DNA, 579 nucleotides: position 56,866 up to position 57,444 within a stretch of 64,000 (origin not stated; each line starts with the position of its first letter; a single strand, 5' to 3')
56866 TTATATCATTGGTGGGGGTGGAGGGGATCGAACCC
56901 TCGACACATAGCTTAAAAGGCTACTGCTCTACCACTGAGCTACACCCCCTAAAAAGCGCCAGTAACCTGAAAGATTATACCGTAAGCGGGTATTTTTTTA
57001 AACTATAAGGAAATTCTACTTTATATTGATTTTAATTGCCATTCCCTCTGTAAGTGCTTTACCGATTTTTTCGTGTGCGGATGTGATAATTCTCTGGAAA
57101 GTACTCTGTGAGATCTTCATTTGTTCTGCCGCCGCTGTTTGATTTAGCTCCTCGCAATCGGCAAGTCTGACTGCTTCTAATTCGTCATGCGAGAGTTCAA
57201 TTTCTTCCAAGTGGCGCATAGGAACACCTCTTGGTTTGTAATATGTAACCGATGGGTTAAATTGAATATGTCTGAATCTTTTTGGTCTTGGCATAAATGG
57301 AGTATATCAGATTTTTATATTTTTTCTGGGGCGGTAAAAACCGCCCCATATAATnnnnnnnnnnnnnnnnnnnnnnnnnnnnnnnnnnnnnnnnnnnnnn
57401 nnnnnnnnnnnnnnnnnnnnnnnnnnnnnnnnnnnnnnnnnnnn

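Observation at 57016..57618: Conserved DUF134 / DUF5320 gene pair; the DUF5320 partner carries a eukaryote-like RGG/RG repeat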

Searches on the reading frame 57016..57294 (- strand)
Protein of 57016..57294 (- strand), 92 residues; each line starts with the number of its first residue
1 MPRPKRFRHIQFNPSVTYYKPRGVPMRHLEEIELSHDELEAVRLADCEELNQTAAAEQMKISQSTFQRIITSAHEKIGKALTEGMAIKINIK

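Call 4: search_protein_families(library=pfam, proteins=[window:57016-57294:-], max_evalue=0.01)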
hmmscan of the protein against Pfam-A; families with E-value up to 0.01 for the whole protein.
window:57016-57294:- (92 aa): 7 families
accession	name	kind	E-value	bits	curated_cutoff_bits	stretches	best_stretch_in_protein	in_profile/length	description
PF02001.22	DUF134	-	1.8e-21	77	27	1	3-88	6-89/98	Protein of unknown function DUF134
PF00126.33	HTH_1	-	0.00078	19.8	26.6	1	47-82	11-46/60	Bacterial regulatory helix-turn-helix protein, lysR family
PF04545.22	Sigma70_r4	-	0.0011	18.9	24.1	1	33-77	4-48/50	Sigma-70, region 4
PF13551.12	HTH_29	-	0.0019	18.7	28.1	1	40-75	3-38/64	Winged helix-turn helix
PF13384.12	HTH_23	-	0.0022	18.2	24.6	1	39-70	8-38/50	Homeodomain-like domain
PF20432.4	Xre-like-HTH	-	0.0069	17.1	25.8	0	42-77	16-50/63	Antitoxin Xre-like helix-turn-helix domain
PF13518.12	HTH_28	-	0.0094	16.5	25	0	39-70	3-33/52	Helix-turn-helix domain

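Call 5: search_protein_families(library=ncbifam, proteins=[window:57016-57294:-], max_evalue=0.01)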
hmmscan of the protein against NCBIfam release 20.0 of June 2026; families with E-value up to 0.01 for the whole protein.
window:57016-57294:- (92 aa): 3 families
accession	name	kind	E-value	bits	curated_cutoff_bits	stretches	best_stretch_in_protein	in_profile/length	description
NF003257.0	PRK04217.1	equivalog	1.6e-15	57.2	115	1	3-87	11-96/110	hypothetical protein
TIGR02937.1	sigma70-ECF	superfamily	2e-05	24.3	42.9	1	33-81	117-165/165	sigma-70 family RNA polymerase sigma factor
NF005385.0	PRK06930.1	subfamily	0.0092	15.7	136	0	34-83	115-164/170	positive control sigma-like factor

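Call 16: find_homologous_proteins(query=window:57016-57294:-)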
Query window:57016-57294:- (92 aa): 92 proteins with E <= 0.001 among 93 candidates.
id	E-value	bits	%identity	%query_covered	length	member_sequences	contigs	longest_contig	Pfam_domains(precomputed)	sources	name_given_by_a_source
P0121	2.5e-53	195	100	100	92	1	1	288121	PF02001.22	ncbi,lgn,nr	ncbi:DUF134 domain-containing protein [Patescibacteria group bacterium]|nr:DUF134 domain-containing 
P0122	9.8e-43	162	84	100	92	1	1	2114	PF02001.22,PF04545.23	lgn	-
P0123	3.4e-34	134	71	99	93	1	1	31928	PF02001.22,PF13518.13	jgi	jgi:uncharacterized protein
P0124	8.0e-32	127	69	97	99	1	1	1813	PF02001.22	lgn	-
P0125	4.8e-29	118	63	99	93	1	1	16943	PF13384.13,PF20432.5,PF02001.22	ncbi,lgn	-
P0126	1.2e-28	117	64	98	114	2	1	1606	PF02001.22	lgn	-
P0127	3.2e-28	115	63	97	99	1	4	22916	PF02001.22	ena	-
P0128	6.5e-28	114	63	97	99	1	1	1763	PF02001.22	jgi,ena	-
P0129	8.5e-28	114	64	97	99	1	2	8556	PF02001.22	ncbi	-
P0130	1.1e-27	114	62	97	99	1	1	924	PF02001.22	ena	-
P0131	1.6e-27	113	65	89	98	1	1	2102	PF02001.22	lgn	-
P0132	1.7e-27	113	65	97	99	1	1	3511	PF02001.22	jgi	jgi:predicted DNA-binding protein (UPF0251 family)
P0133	1.8e-27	113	61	98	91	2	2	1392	PF02001.22,PF08281.19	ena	-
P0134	2.0e-27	113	64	97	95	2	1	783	PF02001.22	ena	-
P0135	6.8e-27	111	65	97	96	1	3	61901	PF02001.22,PF07638.18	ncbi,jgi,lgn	-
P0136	9.1e-27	111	59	99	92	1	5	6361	PF02001.22,PF04545.23,PF08281.19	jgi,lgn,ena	jgi:predicted DNA-binding protein (UPF0251 family)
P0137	1.6e-26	110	64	97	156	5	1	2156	PF02001.22,PF09723.16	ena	-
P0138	1.6e-26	110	61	97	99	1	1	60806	PF02001.22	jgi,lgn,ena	-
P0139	1.7e-26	110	58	97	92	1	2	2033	PF02001.22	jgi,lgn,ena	-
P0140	2.0e-26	110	61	97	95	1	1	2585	PF02001.22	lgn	-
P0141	2.7e-26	109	62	97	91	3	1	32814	PF02001.22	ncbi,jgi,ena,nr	ncbi:DUF134 domain-containing protein [Patescibacteria group bacterium]|nr:DUF134 domain-containing 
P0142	2.7e-26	109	60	97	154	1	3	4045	PF02001.22,PF04545.23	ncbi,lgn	-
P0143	3.2e-26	109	60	98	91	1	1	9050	PF02001.22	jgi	jgi:predicted DNA-binding protein (UPF0251 family)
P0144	3.6e-26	109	63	85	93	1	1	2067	PF02001.22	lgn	-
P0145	4.4e-26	109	61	97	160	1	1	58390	PF02001.22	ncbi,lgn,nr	ncbi:MAG: DUF134 domain-containing protein [Patescibacteria group bacterium]|nr:DUF134 domain-contai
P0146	6.9e-26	108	60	98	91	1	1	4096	PF02001.22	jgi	-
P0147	1.0e-25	107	60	97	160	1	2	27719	PF02001.22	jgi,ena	-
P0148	1.3e-25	107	62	97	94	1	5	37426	PF02001.22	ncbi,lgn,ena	-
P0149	1.7e-25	107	58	97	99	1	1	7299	PF02001.22,PF04545.23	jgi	jgi:predicted DNA-binding protein (UPF0251 family)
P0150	1.7e-25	107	61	97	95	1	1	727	PF02001.22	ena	-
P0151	1.9e-25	107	58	98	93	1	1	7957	PF02001.22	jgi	jgi:predicted DNA-binding protein (UPF0251 family)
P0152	1.9e-25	107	61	95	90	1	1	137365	PF02001.22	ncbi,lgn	-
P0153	3.7e-25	106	63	97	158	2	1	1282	PF02001.22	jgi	-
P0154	4.8e-25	105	58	99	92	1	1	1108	PF13384.13,PF20432.5,PF02001.22,PF04545.23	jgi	-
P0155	5.0e-25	105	61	97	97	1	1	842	PF02001.22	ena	-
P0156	8.5e-25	105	61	97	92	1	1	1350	PF13551.13,PF02001.22,PF04545.23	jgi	jgi:predicted DNA-binding protein (UPF0251 family)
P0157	1.1e-24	104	58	98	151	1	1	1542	PF02001.22,PF08281.19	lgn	-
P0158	1.3e-24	104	56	97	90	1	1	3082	PF02001.22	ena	-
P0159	1.8e-24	104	58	98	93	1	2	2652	PF02001.22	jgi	jgi:uncharacterized protein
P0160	2.1e-24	103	59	98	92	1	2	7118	PF02001.22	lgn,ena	-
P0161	6.0e-24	102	57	98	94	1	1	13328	PF02001.22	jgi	jgi:predicted DNA-binding protein (UPF0251 family)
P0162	6.7e-24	102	57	97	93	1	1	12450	PF02001.22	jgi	jgi:predicted DNA-binding protein (UPF0251 family)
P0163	6.8e-24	102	59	98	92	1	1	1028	PF02001.22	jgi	-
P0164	6.8e-24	102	60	98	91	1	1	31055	PF02001.22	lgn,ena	-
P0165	7.1e-24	102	58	97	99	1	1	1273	PF02001.22,PF07638.18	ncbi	-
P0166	7.2e-24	102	57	97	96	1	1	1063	PF02001.22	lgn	-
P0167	9.1e-24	101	58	98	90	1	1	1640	PF02001.22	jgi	jgi:predicted DNA-binding protein (UPF0251 family)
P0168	9.1e-24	101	56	98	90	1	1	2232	PF02001.22,PF04545.23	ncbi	-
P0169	1.5e-23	101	58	97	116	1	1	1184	PF02001.22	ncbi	-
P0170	1.8e-23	100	57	99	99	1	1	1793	PF02001.22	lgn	-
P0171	1.8e-23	100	61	97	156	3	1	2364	PF02001.22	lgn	-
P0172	2.1e-23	100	58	97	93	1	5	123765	PF02001.22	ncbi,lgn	-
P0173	3.8e-23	99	57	97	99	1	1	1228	PF02001.22,PF07638.18,PF08281.19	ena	-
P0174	5.1e-23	99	54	97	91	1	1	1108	PF02001.22,PF08281.19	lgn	-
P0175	8.6e-23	98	56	98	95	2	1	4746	PF02001.22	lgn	-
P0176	8.8e-23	98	55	97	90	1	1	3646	PF02001.22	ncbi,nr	ncbi:MAG: DUF134 domain-containing protein [Candidatus Moranbacteria bacterium]|nr:DUF134 domain-con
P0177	9.0e-23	98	52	98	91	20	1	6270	PF02001.22,PF08281.19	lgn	-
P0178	9.9e-23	98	60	97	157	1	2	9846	PF02001.22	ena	-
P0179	1.7e-22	97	55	97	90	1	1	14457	PF02001.22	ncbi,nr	ncbi:MAG: DUF134 domain-containing protein [Candidatus Moranbacteria bacterium]|nr:DUF134 domain-con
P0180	1.9e-22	97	53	97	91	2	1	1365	PF02001.22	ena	-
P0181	2.5e-22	97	51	97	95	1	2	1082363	PF02001.22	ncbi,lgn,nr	ncbi:MAG: DUF134 domain-containing protein [Pseudomonadales bacterium]|nr:DUF134 domain-containing p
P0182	2.6e-22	97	59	98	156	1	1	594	PF02001.22,PF04545.23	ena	-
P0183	3.7e-22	96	56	98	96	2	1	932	PF02001.22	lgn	-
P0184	3.8e-22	96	57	100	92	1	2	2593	PF02001.22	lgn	-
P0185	3.9e-22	96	53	99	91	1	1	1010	PF02001.22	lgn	-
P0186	4.1e-22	96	53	97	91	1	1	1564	PF02001.22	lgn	-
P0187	4.4e-22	96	57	97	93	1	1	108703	PF02001.22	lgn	-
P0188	1.4e-21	94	51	100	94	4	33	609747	PF02001.22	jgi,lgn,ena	jgi:uncharacterized protein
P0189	1.7e-21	94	53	98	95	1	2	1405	PF02001.22,PF08281.19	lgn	-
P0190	2.0e-21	94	52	97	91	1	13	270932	PF02001.22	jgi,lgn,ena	jgi:uncharacterized protein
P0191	2.2e-21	94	53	98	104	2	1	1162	PF02001.22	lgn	-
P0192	2.3e-21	94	58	97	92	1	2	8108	PF02001.22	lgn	-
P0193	5.2e-21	92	51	97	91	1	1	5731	PF02001.22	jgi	jgi:uncharacterized protein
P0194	8.6e-21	92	56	97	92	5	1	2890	PF02001.22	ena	-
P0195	1.1e-20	91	55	97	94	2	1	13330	PF02001.22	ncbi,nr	ncbi:DUF134 domain-containing protein [Patescibacteria group bacterium]|nr:DUF134 domain-containing 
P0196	1.9e-20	91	54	97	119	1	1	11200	PF02001.22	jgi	-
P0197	2.4e-20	90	55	97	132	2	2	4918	PF02001.22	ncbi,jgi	-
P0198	3.6e-20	90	51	98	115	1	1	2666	PF02001.22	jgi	jgi:predicted DNA-binding protein (UPF0251 family)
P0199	4.7e-20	89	53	98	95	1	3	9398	PF02001.22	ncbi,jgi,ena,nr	ncbi:MAG TPA: DUF134 domain-containing protein [Ignavibacteriaceae bacterium]|nr:DUF134 domain-conta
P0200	6.0e-20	89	55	97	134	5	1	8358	PF02001.22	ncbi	ncbi:MAG: DUF134 domain-containing protein [Verrucomicrobiota bacterium]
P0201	2.6e-19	87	49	97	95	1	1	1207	PF02001.22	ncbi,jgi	jgi:predicted DNA-binding protein (UPF0251 family)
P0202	2.7e-19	87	54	97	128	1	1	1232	PF02001.22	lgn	-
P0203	3.1e-19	87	54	97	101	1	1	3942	PF02001.22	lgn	-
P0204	3.2e-19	87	51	97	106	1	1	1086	PF02001.22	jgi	jgi:predicted DNA-binding protein (UPF0251 family)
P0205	3.7e-19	87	54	97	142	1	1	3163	PF02001.22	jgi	-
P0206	1.1e-18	85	48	98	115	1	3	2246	PF02001.22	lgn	-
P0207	2.1e-18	84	52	97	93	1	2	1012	PF02001.22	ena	-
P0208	2.5e-18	84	55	97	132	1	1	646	PF02001.22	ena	-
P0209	4.6e-18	83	51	97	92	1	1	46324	PF02001.22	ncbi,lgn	-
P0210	7.9e-18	82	51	97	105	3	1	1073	PF02001.22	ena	-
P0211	1.6e-17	81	48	98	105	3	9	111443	PF02001.22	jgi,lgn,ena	jgi:uncharacterized protein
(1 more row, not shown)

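Call 25: search_solved_structures(query=window:57016-57294:-, max_evalue=1, show_alignments=2)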
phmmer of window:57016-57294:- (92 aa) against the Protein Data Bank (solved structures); distinct sequences matched with E-value up to 1: 1.
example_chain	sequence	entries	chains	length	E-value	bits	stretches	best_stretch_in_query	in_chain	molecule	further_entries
7bhy_A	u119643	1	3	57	0.36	14.8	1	38-76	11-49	Deoxyribonucleoside regulator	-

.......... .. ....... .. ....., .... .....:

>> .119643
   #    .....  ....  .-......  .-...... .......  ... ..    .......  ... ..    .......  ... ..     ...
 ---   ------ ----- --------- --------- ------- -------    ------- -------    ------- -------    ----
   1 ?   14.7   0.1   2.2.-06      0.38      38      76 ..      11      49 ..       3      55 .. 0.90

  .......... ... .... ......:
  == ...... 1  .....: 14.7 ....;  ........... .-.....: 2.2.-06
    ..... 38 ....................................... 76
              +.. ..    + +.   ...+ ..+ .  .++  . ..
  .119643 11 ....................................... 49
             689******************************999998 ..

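Call 49: predict_structure(alignment_id=A4)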
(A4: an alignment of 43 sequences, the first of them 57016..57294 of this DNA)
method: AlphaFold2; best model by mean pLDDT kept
length: 92 residues; sequences in the alignment: 43
mean_pLDDT: 90.7   pTM: 0.71
mean pLDDT of the five models: 90.7, 90.1, 89.4, 89.1, 87.0
residues with pLDDT >= 90: 66; 70-90: 23; 50-70: 3; < 50: 0
segments of 3 or more residues with pLDDT < 50: none
pLDDT, mean of each block of 10 residues (from residue 1): 76 84 90 94 95 95 96 96 93 79
secondary structure, 60 per line:
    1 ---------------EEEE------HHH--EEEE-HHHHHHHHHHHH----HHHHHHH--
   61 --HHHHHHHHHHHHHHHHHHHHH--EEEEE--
elements in order: E16-19 E31-34 H36-47 H52-58 H63-83 E86-90

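Call 53: fold_search(model_id=the predicted structure, library=pdb)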
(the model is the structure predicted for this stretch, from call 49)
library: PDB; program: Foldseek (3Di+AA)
matches with E <= 10: 939; with E <= 0.001: 0
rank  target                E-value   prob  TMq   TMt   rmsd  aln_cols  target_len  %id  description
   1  8r7y_B                6.5e-02  1.00  0.41  0.12   0.8        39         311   38  Deoxyribonucleoside regulator DeoR in complex with the DNA operator (released 2024-06-19)
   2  7bhy_B                7.4e-02  1.00  0.42  0.72   0.7        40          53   38  DNA-binding domain of DeoR in complex with the DNA operator (released 2021-11-10)
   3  9a50_A                8.0e-02  1.00  0.52  0.19   0.9        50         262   28  Integrative model of RPSB-RPOC by crosslinking MS and deep learning (released 2024-09-18)
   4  7bhy_A                8.5e-02  1.00  0.42  0.68   0.7        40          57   38  DNA-binding domain of DeoR in complex with the DNA operator (released 2021-11-10)
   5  9a7s_A                8.5e-02  1.00  0.53  0.19   0.8        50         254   30  Integrative model of RPSD-RPOB by crosslinking MS and deep learning (released 2024-09-18)
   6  7bhy_C                9.8e-02  1.00  0.42  0.70   0.7        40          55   38  DNA-binding domain of DeoR in complex with the DNA operator (released 2021-11-10)
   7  8r7y_A                9.8e-02  1.00  0.42  0.13   0.8        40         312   38  Deoxyribonucleoside regulator DeoR in complex with the DNA operator (released 2024-06-19)
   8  6dxo_A                1.1e-01  1.00  0.47  0.32   4.9        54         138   17  1.8 A structure of RsbN-BldN complex. (released 2018-07-11)
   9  5fgm                  1.4e-01  1.00  0.53  0.74   0.7        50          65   20  Streptomyces coelicolor SigR region 4 (released 2016-03-02)
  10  8x6g_H                1.7e-01  1.00  0.52  0.20   0.8        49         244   28  Cryo-EM structure of Staphylococcus aureus sigB-dependent RNAP-promoter open complex (released 2024-06-05)
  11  8hnp_B                1.7e-01  0.99  0.48  0.32   0.9        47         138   30  Archaeal transcription factor Mutant (released 2023-09-13)
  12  8jzt_E                2.0e-01  1.00  0.51  0.68   0.7        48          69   25  The sigF and anti-sigma factor complex (released 2024-10-16)
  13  3hug_E                2.0e-01  1.00  0.53  0.66   0.8        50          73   16  Crystal structure of Mycobacterium tuberculosis anti-sigma factor RslA in complex with -35 promoter binding domain of  (released 2010-03-02)
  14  9m9e_F                2.1e-01  1.00  0.52  0.27   0.7        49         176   20  Structural Basis of Pausing During Transcription Initiation in Mycobacterium tuberculosis (released 2026-01-14)
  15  3hug_K                2.1e-01  1.00  0.52  0.67   0.9        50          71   16  Crystal structure of Mycobacterium tuberculosis anti-sigma factor RslA in complex with -35 promoter binding domain of  (released 2010-03-02)
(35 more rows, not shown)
